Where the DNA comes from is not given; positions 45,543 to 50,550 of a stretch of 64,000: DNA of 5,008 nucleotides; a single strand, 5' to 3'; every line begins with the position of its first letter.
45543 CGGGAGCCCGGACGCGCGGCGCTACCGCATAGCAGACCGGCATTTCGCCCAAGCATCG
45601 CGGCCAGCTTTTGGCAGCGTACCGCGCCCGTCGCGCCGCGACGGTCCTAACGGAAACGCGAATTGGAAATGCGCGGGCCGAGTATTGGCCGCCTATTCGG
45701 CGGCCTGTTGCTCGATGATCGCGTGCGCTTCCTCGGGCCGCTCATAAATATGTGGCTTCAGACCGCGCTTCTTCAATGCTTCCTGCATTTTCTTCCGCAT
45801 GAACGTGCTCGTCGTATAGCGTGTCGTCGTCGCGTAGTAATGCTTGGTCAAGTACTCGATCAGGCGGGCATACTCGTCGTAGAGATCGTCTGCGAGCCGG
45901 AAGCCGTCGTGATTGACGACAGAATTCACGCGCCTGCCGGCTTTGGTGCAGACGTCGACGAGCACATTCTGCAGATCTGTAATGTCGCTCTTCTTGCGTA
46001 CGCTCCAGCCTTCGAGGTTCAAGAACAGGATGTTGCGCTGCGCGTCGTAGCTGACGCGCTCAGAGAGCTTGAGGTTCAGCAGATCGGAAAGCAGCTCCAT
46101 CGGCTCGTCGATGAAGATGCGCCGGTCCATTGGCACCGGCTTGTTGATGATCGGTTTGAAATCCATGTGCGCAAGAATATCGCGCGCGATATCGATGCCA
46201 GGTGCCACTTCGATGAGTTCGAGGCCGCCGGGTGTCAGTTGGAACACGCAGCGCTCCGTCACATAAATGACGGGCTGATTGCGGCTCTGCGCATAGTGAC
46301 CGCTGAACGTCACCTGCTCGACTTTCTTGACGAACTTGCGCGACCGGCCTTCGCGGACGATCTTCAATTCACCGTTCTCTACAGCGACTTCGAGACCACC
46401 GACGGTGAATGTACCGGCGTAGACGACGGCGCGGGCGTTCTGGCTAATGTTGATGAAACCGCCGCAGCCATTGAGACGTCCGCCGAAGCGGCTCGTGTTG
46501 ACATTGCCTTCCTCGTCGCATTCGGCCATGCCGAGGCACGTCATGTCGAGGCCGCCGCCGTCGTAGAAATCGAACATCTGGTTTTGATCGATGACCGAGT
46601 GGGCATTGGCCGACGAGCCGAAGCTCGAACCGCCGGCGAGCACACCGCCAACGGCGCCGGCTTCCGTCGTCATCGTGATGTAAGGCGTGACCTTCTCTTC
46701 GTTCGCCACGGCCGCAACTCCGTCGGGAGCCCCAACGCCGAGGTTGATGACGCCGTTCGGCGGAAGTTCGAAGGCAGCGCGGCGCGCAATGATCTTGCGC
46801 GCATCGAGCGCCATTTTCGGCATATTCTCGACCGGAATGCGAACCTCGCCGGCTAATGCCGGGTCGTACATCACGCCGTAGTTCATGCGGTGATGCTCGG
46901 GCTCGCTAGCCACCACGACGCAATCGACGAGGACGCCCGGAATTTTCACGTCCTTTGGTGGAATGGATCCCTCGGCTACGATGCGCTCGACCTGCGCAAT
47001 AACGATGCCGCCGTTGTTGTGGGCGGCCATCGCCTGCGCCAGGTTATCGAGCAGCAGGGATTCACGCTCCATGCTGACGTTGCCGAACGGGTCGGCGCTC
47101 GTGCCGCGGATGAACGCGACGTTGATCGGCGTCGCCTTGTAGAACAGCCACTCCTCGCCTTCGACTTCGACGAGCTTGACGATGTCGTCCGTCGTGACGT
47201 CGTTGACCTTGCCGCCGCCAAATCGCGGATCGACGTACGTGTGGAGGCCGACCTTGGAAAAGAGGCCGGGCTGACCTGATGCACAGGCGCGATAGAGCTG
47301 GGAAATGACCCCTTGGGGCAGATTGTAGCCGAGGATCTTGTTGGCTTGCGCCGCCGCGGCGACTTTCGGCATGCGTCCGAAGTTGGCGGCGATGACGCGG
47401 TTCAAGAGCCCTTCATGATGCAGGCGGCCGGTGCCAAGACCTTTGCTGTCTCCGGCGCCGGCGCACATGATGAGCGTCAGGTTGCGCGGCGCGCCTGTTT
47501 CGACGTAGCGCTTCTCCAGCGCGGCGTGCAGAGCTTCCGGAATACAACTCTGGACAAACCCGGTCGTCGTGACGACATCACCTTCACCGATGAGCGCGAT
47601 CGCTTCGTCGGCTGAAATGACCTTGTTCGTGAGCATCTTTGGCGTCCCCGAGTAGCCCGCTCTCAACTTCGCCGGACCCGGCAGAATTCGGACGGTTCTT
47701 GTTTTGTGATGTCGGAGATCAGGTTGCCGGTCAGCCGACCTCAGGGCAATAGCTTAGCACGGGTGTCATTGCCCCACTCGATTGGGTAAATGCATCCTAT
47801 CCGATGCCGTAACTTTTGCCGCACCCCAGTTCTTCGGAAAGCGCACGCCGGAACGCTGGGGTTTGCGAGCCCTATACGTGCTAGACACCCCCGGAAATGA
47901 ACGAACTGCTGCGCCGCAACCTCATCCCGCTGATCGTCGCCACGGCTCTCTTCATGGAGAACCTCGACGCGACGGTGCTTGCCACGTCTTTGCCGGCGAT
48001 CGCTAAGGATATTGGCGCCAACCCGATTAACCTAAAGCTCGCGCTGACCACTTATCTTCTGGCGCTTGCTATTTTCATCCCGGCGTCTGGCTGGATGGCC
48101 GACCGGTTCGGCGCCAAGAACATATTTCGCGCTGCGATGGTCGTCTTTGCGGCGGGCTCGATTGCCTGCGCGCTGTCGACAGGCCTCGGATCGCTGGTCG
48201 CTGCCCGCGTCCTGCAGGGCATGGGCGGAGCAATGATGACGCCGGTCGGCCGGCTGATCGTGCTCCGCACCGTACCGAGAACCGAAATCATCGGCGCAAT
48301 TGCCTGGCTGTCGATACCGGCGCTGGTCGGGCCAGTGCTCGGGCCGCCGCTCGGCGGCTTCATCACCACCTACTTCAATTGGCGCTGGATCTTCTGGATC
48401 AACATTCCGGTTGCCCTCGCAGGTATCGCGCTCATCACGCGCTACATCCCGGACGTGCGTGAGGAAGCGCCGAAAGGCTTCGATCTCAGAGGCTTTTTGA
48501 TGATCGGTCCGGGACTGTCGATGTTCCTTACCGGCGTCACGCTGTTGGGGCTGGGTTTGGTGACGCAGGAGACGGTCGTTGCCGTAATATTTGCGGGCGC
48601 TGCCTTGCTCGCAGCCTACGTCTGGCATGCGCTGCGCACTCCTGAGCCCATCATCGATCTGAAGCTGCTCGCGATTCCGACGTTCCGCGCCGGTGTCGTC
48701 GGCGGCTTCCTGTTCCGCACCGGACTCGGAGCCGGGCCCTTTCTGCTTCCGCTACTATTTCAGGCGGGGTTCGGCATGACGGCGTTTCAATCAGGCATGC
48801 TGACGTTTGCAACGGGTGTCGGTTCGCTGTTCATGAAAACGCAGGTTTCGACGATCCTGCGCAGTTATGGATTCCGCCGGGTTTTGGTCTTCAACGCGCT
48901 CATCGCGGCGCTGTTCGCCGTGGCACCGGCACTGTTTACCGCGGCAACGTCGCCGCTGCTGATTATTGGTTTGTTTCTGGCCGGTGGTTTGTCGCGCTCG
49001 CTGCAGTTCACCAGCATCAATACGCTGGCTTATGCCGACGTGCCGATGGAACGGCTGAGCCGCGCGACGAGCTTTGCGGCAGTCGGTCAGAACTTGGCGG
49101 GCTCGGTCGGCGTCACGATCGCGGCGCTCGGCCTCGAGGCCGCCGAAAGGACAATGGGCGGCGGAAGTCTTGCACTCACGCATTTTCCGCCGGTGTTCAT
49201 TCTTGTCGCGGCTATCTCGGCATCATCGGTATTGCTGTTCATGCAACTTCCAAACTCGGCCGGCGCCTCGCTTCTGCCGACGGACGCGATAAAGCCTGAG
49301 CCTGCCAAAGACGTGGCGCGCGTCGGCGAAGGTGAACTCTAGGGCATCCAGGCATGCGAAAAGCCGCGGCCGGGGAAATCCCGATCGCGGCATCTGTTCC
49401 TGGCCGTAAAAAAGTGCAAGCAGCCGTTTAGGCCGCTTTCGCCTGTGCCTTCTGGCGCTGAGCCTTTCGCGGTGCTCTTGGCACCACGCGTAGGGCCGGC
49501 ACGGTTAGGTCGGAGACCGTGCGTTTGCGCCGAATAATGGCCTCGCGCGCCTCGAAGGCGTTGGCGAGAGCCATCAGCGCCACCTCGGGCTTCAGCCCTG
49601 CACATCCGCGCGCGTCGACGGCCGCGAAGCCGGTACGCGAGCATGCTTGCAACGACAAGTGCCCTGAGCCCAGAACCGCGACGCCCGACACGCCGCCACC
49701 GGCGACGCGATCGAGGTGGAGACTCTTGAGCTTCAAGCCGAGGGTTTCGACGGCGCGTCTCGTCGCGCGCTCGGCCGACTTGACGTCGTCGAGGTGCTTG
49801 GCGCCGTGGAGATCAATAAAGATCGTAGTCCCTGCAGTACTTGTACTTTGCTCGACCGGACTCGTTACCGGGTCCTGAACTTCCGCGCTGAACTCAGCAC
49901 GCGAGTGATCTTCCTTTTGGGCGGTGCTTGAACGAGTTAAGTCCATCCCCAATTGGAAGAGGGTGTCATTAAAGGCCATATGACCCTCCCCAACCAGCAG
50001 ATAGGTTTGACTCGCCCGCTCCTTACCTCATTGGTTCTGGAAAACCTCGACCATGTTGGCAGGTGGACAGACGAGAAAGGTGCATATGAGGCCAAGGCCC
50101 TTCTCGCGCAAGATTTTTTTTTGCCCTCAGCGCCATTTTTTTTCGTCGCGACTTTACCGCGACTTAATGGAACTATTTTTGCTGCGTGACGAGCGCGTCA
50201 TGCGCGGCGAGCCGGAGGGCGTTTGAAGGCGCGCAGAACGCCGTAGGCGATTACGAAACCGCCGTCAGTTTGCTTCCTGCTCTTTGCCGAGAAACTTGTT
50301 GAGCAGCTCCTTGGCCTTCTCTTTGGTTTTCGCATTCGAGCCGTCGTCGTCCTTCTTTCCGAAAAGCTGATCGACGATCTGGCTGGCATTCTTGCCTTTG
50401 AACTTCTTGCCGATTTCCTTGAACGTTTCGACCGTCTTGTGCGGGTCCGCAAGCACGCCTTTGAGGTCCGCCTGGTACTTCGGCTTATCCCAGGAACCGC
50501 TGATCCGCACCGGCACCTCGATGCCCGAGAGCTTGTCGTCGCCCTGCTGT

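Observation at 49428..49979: Intact AdoMet-decarboxylase homologue that cannot form its pyruvoyl cofactor: candidate bacterial pseudoenzyme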

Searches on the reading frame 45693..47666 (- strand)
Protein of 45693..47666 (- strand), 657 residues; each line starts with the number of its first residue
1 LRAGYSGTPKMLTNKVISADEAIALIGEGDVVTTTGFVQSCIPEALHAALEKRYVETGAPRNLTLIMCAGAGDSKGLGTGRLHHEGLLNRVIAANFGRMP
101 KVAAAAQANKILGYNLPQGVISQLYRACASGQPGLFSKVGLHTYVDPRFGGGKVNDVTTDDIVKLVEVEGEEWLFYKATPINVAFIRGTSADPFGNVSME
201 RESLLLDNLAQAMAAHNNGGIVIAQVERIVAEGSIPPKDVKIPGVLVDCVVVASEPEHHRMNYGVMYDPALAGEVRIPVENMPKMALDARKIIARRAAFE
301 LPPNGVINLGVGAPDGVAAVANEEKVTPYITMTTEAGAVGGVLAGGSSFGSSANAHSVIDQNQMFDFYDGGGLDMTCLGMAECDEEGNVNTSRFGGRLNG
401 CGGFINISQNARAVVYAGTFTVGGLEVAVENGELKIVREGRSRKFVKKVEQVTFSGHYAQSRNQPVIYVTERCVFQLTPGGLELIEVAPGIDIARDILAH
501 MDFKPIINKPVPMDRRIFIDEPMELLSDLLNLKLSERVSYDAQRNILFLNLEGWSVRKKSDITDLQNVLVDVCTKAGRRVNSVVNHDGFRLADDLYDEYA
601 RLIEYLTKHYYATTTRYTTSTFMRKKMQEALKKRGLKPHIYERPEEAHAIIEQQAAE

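Call 75: search_protein_families(library=pfam, proteins=[window:45693-47666:-], max_evalue=0.001)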
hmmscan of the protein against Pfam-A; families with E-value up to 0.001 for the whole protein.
window:45693-47666:- (657 aa): 2 families
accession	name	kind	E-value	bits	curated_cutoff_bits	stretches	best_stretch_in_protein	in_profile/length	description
PF01144.29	CoA_trans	-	6.4e-31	107.9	23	1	18-252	3-216/217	Coenzyme A transferase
PF16957.11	Mal_decarbox_Al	-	2.6e-06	26.5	25.4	1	174-278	132-227/546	Malonate decarboxylase, alpha subunit, transporter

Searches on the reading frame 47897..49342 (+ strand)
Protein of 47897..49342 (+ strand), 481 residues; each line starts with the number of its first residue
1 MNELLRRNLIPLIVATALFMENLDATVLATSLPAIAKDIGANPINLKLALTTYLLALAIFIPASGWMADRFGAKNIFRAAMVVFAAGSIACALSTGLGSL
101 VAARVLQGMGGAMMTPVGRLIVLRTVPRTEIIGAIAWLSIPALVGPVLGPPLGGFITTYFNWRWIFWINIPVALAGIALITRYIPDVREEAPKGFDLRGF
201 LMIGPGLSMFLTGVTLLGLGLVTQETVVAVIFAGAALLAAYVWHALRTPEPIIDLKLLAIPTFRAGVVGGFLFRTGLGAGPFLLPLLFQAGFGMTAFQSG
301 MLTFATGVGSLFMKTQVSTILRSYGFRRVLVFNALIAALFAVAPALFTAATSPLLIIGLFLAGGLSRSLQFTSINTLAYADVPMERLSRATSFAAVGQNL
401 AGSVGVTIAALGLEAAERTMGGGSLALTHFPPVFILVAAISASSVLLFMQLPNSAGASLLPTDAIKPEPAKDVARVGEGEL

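Call 75: search_protein_families(library=pfam, proteins=[window:47897-49342:+], max_evalue=0.001)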
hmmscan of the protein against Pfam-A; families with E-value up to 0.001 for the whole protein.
window:47897-49342:+ (481 aa): 3 families
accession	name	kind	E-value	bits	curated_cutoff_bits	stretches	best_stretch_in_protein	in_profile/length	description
PF07690.21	MFS_1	-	5.1e-54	183.9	33.4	2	15-405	2-346/347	Major Facilitator Superfamily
PF06609.19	TRI12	-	7.5e-10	38.3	23.2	1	28-216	63-260/599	Fungal trichothecene efflux pump (TRI12)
PF05977.19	MFS_3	-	2.4e-06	26.8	27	1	37-190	38-196/524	Transmembrane secretion effector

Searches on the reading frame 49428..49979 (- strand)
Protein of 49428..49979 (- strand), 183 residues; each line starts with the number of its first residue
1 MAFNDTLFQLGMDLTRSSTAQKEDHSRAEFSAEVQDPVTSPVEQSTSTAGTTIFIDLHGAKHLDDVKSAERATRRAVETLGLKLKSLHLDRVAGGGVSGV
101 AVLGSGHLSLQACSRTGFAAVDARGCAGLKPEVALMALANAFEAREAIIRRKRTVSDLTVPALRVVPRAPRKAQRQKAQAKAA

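Call 3: search_protein_families(library=pfam, proteins=[window:49428-49979:-], max_evalue=1)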
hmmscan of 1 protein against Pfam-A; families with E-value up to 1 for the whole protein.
window:49428-49979:- (183 aa): 1 family
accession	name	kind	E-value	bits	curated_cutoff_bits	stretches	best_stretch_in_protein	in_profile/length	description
PF02675.21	AdoMet_dc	-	1.9e-11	44.7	25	1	53-149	2-101/107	S-adenosylmethionine decarboxylase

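Call 4: search_protein_families(library=ncbifam, proteins=[window:49428-49979:-], max_evalue=1)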
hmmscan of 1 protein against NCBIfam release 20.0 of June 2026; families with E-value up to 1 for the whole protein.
window:49428-49979:- (183 aa): 1 family
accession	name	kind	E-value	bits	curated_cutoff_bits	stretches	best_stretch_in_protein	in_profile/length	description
TIGR03330.1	SAM_DCase_Bsu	equivalog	5e-12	46.2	75.65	1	48-149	2-106/112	adenosylmethionine decarboxylase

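Call 5: search_solved_structures(query=window:49428-49979:-, max_evalue=10, show_alignments=3)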
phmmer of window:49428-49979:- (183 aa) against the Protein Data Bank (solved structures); distinct sequences matched with E-value up to 10: 4.
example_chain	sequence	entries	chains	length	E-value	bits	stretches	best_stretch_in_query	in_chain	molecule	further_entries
1tlu_A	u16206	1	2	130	0.00019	24.9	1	62-151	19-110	S-adenosylmethionine decarboxylase proenzyme, AdoMetDC, SamDC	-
1tmi_A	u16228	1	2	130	0.00019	24.9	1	62-151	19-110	S-adenosylmethionine decarboxylase proenzyme, AdoMetDC, SamDC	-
1vr7_A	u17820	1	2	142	0.00024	24.6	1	62-150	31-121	S-adenosylmethionine decarboxylase proenzyme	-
2iii_A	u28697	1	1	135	0.0029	21.1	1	47-128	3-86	S-adenosylmethionine decarboxylase proenzyme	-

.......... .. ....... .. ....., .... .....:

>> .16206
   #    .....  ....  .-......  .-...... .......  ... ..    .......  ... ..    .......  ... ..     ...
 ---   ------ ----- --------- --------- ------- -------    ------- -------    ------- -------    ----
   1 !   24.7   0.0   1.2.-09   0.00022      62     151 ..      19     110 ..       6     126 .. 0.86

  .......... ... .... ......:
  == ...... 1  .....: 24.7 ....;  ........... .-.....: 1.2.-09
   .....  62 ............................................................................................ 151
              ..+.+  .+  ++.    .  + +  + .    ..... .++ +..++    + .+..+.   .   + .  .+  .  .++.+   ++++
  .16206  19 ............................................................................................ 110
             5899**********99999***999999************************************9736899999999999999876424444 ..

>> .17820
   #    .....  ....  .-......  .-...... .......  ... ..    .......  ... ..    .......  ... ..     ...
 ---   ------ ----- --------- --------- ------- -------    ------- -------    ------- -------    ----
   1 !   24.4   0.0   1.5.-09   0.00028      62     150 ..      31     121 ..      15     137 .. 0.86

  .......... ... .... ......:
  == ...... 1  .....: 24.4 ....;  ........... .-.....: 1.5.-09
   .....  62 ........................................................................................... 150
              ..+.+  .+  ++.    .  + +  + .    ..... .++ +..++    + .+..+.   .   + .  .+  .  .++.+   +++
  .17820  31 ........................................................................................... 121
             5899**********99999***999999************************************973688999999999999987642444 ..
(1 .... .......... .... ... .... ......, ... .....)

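Call 7: find_homologous_proteins(query=window:49428-49979:-)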
Query window:49428-49979:- (183 aa): 1091 proteins with E <= 0.001 among 1448 candidates; the best 120 are listed.
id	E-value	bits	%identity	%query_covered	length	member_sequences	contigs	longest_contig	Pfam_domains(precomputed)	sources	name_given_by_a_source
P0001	3.3e-108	377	99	100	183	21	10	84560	PF02675.22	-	-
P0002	2.4e-100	351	93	100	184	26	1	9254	PF02675.22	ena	-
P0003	5.5e-99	347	93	100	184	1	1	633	PF02675.22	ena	-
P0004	8.9e-99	346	91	100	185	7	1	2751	PF02675.22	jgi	jgi:S-adenosylmethionine decarboxylase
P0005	1.3e-98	346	91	100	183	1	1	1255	PF02675.22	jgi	jgi:S-adenosylmethionine decarboxylase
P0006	2.1e-97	342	90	100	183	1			PF02675.22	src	-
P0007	1.5e-96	339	89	100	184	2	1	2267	PF02675.22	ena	-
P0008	3.1e-96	338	89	100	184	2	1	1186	PF02675.22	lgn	-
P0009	3.4e-96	338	89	100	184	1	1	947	PF02675.22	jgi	jgi:S-adenosylmethionine decarboxylase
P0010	5.3e-96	337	89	100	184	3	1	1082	PF02675.22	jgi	jgi:S-adenosylmethionine decarboxylase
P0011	8.8e-96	336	89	100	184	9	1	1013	PF02675.22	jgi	jgi:S-adenosylmethionine decarboxylase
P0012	8.9e-96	336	89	100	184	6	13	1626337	PF02675.22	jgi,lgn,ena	jgi:S-adenosylmethionine decarboxylase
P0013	3.5e-95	334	88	100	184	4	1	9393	PF02675.22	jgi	jgi:S-adenosylmethionine decarboxylase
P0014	2.3e-94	332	87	100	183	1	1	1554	PF02675.22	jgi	jgi:S-adenosylmethionine decarboxylase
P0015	4.2e-94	331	87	100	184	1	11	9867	PF02675.22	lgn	-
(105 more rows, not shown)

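Call 105: search_protein_representatives(protein=window:49431-49979:-)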
Query: 183 residues. Proteins with E-value up to 0.001 (for the whole library): 387; up to 1e-10: 75; up to 1e-30: 8. The best 150 are listed.
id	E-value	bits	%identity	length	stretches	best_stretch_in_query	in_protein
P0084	7.4e-53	195.3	84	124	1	62-183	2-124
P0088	7.9e-52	192.0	55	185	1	1-183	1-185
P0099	2.3e-45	171.0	86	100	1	1-99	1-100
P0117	1.5e-41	158.5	65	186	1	1-183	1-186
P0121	1.2e-40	155.6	52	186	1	1-174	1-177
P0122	4.8e-40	153.7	54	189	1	1-167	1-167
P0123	3.6e-32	128.1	49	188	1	1-173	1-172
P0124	9.5e-32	126.7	45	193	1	1-159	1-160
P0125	5.6e-29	117.7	46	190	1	1-161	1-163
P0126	3.0e-28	115.3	78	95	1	103-183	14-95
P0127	4.0e-28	114.9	47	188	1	1-157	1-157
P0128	7.6e-28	114.0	42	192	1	1-165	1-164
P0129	3.9e-25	105.2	42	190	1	1-169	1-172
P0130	3.4e-24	102.2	42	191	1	1-151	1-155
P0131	4.1e-24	101.9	43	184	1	1-159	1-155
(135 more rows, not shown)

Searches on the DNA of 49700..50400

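Call 20: search_rna_families(source=window, start=49700, end=50400, threshold=evalue, max_evalue=10, show_alignments=3)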
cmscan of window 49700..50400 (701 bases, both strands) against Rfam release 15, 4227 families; matches with E-value up to 10: 0.
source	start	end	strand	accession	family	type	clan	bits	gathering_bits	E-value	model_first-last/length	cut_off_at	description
